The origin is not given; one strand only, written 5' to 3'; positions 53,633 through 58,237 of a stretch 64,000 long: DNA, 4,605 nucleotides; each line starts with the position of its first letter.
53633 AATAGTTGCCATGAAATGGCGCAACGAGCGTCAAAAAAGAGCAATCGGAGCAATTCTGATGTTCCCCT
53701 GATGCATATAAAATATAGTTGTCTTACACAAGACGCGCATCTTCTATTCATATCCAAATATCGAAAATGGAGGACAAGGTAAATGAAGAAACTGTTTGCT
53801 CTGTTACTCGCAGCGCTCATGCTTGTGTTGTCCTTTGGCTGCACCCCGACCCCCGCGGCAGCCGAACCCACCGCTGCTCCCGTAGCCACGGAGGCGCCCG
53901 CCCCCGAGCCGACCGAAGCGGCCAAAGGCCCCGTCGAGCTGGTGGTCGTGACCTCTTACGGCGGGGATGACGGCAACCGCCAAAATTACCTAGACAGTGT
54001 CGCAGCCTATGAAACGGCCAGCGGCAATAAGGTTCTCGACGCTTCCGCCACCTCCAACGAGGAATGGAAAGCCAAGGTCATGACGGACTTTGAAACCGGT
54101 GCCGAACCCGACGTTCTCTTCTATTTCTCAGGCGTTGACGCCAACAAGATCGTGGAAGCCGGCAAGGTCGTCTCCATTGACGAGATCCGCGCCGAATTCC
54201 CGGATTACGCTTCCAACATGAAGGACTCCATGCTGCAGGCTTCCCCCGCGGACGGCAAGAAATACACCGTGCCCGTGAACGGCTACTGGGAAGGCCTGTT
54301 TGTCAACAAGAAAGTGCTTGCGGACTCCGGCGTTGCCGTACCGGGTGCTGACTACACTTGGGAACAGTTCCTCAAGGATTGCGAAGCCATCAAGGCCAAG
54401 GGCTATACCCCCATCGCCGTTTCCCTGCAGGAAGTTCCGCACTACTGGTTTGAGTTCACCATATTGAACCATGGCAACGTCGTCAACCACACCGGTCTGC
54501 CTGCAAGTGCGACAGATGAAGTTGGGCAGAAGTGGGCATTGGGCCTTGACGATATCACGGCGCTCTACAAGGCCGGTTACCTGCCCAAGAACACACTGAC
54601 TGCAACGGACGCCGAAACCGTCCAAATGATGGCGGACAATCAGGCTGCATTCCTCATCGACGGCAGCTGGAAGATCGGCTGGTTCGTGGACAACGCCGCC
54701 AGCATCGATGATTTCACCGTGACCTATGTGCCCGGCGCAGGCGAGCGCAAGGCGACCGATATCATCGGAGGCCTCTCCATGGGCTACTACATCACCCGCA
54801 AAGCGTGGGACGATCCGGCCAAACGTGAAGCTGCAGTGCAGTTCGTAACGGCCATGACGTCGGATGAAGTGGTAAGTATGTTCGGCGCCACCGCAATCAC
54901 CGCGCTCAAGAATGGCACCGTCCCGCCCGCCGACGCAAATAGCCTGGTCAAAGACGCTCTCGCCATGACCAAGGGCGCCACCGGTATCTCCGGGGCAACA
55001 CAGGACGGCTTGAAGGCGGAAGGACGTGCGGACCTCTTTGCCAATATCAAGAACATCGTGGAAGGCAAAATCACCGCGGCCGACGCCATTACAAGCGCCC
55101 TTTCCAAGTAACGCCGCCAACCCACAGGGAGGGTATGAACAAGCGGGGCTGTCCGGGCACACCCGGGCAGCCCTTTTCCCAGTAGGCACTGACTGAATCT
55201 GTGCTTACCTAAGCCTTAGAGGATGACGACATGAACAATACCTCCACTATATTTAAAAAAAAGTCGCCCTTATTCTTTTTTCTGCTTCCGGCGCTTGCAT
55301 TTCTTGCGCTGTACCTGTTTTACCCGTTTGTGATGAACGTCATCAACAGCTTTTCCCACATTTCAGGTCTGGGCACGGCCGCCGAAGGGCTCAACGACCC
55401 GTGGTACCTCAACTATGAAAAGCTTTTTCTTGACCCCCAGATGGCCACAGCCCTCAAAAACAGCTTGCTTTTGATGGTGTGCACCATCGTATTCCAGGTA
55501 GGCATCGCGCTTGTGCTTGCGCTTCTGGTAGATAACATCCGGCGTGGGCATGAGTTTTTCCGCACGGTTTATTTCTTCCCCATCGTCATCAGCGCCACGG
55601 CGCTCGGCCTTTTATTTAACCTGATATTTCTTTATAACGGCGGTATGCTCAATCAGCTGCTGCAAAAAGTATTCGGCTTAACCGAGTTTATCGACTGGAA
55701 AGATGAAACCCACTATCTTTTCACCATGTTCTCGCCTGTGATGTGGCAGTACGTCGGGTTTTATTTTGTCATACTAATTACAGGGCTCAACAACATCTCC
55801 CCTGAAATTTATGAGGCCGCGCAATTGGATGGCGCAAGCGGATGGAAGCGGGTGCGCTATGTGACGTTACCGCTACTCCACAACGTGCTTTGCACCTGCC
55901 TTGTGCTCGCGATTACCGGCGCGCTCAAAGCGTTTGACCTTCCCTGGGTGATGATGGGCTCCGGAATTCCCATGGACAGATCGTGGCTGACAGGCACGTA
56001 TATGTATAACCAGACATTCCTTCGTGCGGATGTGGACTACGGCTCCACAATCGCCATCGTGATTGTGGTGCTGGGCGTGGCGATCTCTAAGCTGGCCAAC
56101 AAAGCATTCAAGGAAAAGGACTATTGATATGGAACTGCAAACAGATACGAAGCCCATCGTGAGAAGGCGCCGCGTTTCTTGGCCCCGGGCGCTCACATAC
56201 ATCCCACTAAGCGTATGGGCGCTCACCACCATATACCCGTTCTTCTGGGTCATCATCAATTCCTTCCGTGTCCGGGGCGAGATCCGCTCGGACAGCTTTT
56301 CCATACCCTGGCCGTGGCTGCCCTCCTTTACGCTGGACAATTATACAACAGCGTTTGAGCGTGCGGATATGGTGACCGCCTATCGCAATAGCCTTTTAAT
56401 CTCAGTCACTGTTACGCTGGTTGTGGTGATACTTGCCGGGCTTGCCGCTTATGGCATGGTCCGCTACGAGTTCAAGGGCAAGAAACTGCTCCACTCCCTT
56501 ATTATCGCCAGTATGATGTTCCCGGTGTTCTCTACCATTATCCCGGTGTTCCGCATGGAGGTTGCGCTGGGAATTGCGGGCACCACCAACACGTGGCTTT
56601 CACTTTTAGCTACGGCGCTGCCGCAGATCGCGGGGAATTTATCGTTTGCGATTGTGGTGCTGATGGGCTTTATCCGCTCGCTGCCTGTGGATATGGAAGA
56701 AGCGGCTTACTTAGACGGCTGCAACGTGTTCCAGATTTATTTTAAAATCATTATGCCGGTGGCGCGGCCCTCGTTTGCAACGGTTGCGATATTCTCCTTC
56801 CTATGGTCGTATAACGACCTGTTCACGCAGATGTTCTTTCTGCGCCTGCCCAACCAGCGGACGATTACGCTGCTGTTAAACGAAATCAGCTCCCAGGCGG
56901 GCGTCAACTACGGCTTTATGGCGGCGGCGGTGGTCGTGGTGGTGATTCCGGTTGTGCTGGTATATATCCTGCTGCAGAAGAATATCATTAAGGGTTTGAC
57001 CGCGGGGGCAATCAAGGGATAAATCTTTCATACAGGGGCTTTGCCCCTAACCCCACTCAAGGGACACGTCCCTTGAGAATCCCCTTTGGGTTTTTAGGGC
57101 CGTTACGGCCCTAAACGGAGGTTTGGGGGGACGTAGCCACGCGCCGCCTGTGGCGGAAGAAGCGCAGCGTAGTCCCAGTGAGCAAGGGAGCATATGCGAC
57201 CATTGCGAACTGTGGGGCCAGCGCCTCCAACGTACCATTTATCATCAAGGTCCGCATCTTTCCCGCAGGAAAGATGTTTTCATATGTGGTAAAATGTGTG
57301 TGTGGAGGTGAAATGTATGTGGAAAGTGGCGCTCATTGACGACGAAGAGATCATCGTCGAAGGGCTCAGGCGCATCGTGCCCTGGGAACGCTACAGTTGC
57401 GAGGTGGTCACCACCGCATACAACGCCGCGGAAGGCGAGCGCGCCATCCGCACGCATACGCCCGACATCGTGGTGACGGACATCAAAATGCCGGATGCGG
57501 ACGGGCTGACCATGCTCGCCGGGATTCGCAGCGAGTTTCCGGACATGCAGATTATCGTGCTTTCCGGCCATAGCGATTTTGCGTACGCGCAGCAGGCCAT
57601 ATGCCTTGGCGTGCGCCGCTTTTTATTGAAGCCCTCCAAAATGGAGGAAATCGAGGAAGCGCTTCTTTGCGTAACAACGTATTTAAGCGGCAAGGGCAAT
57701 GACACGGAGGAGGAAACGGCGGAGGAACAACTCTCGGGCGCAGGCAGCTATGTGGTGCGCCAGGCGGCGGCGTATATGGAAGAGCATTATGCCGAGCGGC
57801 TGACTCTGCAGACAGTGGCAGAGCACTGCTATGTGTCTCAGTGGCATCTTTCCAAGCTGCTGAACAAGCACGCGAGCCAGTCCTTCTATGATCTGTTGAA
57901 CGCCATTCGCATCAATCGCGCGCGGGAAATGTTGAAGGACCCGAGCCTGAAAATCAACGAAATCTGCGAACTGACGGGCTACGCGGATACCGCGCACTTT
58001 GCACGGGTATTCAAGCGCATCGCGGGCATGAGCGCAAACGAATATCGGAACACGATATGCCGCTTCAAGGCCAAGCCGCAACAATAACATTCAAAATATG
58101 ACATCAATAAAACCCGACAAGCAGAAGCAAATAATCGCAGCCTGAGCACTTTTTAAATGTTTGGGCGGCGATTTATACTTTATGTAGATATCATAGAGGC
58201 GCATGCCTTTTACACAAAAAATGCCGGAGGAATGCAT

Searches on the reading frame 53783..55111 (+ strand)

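Call 64: search_protein_families(library=pfam, proteins=[window:53783-55111:+])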
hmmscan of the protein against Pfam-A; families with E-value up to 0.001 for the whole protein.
window:53783-55111:+ (442 aa): 1 family
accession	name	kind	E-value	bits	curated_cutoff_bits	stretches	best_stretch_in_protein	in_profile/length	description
PF13416.11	SBP_bac_8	-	1.8e-19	71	27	1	73-365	3-250/279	Bacterial extracellular solute-binding protein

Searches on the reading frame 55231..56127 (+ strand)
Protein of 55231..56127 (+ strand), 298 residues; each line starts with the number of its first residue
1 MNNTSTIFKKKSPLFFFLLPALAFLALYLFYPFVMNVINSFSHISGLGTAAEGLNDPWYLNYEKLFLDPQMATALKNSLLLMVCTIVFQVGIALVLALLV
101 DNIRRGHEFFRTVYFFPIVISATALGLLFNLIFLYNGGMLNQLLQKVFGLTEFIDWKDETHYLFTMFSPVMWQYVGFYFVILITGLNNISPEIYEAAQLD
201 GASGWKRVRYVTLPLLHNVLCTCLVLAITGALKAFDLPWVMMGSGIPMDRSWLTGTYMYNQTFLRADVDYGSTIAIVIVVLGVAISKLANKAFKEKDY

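Call 64: search_protein_families(library=pfam, proteins=[window:55231-56127:+])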
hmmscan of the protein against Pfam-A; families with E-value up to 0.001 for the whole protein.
window:55231-56127:+ (298 aa): 1 family
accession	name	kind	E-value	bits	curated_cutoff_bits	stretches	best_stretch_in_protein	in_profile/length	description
PF00528.27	BPD_transp_1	-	2.3e-14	54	26.4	1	92-293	4-178/184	Binding-protein-dependent transport system inner membrane component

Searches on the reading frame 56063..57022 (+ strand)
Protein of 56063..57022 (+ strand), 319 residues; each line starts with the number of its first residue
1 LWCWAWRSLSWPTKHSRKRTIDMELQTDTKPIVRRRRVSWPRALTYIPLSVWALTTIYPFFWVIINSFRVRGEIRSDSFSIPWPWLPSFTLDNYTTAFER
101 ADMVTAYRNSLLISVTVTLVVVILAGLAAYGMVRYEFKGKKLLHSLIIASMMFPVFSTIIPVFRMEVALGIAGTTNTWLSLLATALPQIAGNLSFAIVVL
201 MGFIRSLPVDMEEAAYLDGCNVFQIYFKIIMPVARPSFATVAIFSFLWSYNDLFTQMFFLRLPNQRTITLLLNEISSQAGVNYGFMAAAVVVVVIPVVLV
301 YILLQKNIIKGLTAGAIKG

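Call 64: search_protein_families(library=pfam, proteins=[window:56063-57022:+])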
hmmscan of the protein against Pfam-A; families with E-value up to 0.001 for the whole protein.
window:56063-57022:+ (319 aa): 1 family
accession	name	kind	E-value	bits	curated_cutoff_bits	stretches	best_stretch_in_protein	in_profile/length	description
PF00528.27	BPD_transp_1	-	2e-16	60.7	26.4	1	123-311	3-181/184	Binding-protein-dependent transport system inner membrane component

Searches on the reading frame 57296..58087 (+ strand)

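Call 64: search_protein_families(library=pfam, proteins=[window:57296-58087:+])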
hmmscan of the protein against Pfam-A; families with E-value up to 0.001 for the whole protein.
window:57296-58087:+ (263 aa): 3 families
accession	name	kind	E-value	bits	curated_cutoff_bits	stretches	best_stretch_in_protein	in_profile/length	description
PF00072.30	Response_reg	-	4.6e-25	88.4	30.2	1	11-123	1-110/111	Response regulator receiver domain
PF12833.13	HTH_18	-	3.8e-20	72.4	33.6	1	175-252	2-79/80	Helix-turn-helix domain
PF00165.29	HTH_AraC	-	2e-14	53.7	26.6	1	215-252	6-42/42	Bacterial regulatory helix-turn-helix proteins, AraC family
